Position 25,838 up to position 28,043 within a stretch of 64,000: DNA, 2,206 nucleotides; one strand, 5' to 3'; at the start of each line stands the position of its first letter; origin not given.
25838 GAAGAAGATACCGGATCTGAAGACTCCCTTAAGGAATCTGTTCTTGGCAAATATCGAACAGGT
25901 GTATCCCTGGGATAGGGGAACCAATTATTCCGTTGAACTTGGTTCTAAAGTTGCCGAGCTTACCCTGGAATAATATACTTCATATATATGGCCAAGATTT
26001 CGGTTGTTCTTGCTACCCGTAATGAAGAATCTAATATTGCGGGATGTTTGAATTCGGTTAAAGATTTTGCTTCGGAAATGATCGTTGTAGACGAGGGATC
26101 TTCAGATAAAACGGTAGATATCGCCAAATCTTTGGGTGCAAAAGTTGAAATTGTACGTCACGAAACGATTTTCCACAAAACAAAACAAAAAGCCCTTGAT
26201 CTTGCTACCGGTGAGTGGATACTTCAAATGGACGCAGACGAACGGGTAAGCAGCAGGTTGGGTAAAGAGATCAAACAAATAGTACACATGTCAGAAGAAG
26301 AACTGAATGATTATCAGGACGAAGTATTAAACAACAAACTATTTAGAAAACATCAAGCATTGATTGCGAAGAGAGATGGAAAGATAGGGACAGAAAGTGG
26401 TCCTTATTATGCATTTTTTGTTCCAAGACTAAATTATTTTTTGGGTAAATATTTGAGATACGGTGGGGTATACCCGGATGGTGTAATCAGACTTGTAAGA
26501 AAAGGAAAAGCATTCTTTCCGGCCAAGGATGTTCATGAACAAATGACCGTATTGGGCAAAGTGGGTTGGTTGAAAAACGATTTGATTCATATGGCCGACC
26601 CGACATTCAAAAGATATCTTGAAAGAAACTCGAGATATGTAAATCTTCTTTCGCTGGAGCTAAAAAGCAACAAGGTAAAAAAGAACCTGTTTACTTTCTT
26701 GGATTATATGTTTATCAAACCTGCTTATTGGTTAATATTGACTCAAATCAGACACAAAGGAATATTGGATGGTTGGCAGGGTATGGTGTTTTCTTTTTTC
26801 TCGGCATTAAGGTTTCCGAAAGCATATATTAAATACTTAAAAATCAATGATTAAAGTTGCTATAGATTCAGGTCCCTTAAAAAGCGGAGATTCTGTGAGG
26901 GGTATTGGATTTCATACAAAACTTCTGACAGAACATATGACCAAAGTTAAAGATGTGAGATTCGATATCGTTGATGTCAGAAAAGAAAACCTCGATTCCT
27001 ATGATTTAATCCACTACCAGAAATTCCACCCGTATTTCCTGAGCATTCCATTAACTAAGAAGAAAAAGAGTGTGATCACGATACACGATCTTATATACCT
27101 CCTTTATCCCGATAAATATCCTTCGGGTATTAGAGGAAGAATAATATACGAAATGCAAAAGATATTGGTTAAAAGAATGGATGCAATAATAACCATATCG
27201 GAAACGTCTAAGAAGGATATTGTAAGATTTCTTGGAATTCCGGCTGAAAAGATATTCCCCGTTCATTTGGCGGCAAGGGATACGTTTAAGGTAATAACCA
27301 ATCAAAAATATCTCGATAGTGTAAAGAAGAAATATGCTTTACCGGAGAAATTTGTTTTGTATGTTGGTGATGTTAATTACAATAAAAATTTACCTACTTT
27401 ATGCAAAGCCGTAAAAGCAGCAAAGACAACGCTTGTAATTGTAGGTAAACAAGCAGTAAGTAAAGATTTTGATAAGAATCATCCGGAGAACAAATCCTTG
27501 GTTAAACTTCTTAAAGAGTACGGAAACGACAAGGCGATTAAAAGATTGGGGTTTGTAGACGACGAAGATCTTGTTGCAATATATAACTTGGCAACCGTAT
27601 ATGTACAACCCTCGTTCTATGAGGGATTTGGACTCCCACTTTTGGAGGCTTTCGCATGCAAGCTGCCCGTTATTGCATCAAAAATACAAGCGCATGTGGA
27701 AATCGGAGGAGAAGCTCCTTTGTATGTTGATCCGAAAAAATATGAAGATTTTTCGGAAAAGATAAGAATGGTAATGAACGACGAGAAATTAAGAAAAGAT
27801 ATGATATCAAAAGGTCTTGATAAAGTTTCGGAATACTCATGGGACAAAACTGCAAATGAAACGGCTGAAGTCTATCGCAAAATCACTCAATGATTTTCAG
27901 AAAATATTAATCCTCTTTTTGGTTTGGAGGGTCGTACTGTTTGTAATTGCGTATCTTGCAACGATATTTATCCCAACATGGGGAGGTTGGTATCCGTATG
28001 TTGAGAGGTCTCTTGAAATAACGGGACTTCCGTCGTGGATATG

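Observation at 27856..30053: PIG-V/GT76-like membrane mannosyltransferase next to a second DPM1-like synthase and a small membrane partner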

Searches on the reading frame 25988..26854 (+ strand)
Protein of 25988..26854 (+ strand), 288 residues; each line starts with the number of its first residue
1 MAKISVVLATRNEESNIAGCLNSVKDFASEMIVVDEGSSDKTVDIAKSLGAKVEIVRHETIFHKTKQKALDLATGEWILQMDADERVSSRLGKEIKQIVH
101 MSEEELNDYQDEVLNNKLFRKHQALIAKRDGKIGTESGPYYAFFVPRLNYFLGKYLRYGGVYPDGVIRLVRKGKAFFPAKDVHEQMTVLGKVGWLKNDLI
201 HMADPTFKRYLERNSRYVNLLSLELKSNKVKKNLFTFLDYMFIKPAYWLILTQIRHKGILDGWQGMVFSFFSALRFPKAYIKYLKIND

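Call 3: search_protein_families(library=pfam, proteins=[window:25988-26854:+], max_evalue=0.01)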
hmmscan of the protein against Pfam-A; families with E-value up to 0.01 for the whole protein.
window:25988-26854:+ (288 aa): 3 families
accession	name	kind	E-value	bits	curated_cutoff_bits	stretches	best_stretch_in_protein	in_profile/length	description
PF00535.33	Glycos_transf_2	-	1e-16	61.8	23.3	1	5-89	1-93/168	Glycosyl transferase family 2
PF13704.12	Glyco_tranf_2_4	-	1.2e-05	26.2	27.5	1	11-86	1-83/98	Glycosyl transferase family 2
PF10111.15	Glyco_tranf_2_2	-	0.0034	17.3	27.3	0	5-101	1-111/276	Glycosyltransferase like family 2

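Call 53: search_protein_families(library=ncbifam, proteins=[window:25988-26854:+], max_evalue=0.00001)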
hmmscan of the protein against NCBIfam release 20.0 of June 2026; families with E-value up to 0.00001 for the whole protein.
window:25988-26854:+ (288 aa): 8 families
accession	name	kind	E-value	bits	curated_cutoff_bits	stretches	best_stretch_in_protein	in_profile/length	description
TIGR04283.1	glyco_like_mftF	equivalog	6.6e-13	48.8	182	1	4-126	1-124/221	TIGR04283 family arsenosugar biosynthesis glycosyltransferase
TIGR04195.1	S_glycosyl_SunS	equivalog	4.7e-12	45.5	350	1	4-98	59-154/421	SunS family peptide S-glycosyltransferase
NF010496.0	PRK13915.1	equivalog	1.5e-08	34.1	262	1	2-65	31-98/307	glucosyl-3-phosphoglycerate synthase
NF007482.0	PRK10073.1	equivalog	1.4e-07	30.9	423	1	2-98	6-109/334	glycosyltransferase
TIGR04182.1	glyco_TIGR04182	equivalog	1.3e-06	28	325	1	4-89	2-87/293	S-layer glycoprotein N-glycosyltransferase AglJ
TIGR03965.1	mycofact_glyco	equivalog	1.3e-06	27.6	280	1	3-62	75-140/467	mycofactocin biosynthesis glycosyltransferase MftF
NF050050.1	ProtGlycPglI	equivalog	3.6e-06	26.6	500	1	1-132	1-134/306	GalNAc(5)-diNAcBac-PP-undecaprenol beta-1,3-glucosyltransferase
NF041875.1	EPS_EpsD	equivalog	5.3e-06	26.1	370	1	4-91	1-96/325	exopolysaccharide biosynthesis glycosyltransferase EpsD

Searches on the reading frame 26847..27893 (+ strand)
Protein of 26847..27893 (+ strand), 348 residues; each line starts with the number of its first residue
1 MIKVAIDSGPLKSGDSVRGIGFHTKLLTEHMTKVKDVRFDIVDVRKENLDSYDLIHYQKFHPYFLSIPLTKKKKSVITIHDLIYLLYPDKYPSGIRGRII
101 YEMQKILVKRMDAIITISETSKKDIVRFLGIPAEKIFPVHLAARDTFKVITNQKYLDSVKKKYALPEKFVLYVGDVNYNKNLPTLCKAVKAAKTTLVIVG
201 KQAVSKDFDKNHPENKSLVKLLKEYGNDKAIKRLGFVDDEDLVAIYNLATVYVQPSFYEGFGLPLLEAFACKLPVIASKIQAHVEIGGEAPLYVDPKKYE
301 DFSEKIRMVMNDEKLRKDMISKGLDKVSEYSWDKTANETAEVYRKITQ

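Call 3: search_protein_families(library=pfam, proteins=[window:26847-27893:+], max_evalue=0.01)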
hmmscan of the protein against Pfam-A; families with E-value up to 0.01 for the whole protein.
window:26847-27893:+ (348 aa): 6 families
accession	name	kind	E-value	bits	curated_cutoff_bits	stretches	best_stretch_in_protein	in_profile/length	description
PF00534.26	Glycos_transf_1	-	1.3e-33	116.3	26.4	1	165-323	13-169/172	Glycosyl transferases group 1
PF13692.12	Glyco_trans_1_4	-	2.9e-23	83.1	27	1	168-312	2-142/142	Glycosyl transferases group 1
PF13439.12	Glyco_transf_4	-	2.9e-11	44.1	28.5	1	48-139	71-162/170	Glycosyltransferase Family 4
PF13524.12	Glyco_trans_1_2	-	5.5e-08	33.3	25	1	195-338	16-141/144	Glycosyl transferase-like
PF13579.12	Glyco_trans_4_4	-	4.9e-06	27.4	29.7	1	51-140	71-156/158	Glycosyl transferase 4-like domain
PF20706.3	GT4-conflict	-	5.2e-06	26.1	26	1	224-279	255-312/385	Family 4 Glycosyltransferase in conflict systems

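Call 53: search_protein_families(library=ncbifam, proteins=[window:26847-27893:+], max_evalue=0.00001)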
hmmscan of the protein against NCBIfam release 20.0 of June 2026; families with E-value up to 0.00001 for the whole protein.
window:26847-27893:+ (348 aa): 24 families
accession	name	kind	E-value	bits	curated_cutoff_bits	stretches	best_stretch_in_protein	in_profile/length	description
TIGR02149.1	glgA_Coryne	subfamily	1.7e-28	99.9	302.4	1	72-346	106-390/391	glycogen synthase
TIGR04047.1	MSMEG_0565_glyc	hypoth_equivalog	4.3e-23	82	259.85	1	102-344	130-372/373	MSMEG_0565 family glycosyltransferase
TIGR03449.1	mycothiol_MshA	equivalog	2.2e-20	72.9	462.5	1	98-347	154-404/406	D-inositol-3-phosphate glycosyltransferase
NF047684.1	TeichurnBiosyTuaC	equivalog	1.1e-15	57.5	550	1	105-347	159-390/391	teichuronic acid biosynthesis protein TuaC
TIGR04157.1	glyco_rSAM_CFB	subfamily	2.6e-15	56.3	400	1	101-279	160-331/406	TIGR04157 family glycosyltransferase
NF038295.1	EPS_HpsP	equivalog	1.3e-14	54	550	1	152-346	190-387/388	hormogonium polysaccharide biosynthesis glycosyltransferase HpsP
NF041010.1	glycosy_Agl16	equivalog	3.5e-14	52.4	575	1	62-345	94-350/352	glycosylation protein Agl16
NF050063.1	ProtGlycPglJ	equivalog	9.3e-14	51.4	500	1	100-338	134-358/363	N-acetylgalactosamine-N,N'-diacetylbacillosaminyl-diphospho-undecaprenol 4-alpha-N-acetylgalactosaminyltransferase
TIGR03999.1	thiol_BshA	equivalog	4.5e-13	48.9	273.7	1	106-347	140-374/375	N-acetyl-alpha-D-glucosaminyl L-malate synthase BshA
NF041876.1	EPS_EpsE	equivalog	6.1e-13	48.8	400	1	172-329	219-378/389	exopolysaccharide biosynthesis GT4 family glycosyltransferase EpsE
TIGR03088.1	stp2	hypoth_equivalog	1e-11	44.5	409.05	1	166-345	192-372/374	TIGR03088 family PEP-CTERM/XrtA system glycosyltransferase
TIGR04063.1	stp3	hypoth_equivalog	8.2e-11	41.4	442.05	1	94-347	141-396/397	TIGR04063 family PEP-CTERM/XrtA system glycosyltransferase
NF053513.1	Gtran_IagA_BgsA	equivalog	1.1e-10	41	460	1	109-347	104-332/333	LTA glycolipid anchor biosynthesis glycosyltransferase, IagA/BgsA family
TIGR02470.1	sucr_synth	equivalog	1.3e-10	40.1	810.4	1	193-334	581-736/784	sucrose synthase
TIGR02468.1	sucrsPsyn_pln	equivalog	8.4e-10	37.1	1143.95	1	192-335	511-660/1051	sucrose-phosphate synthase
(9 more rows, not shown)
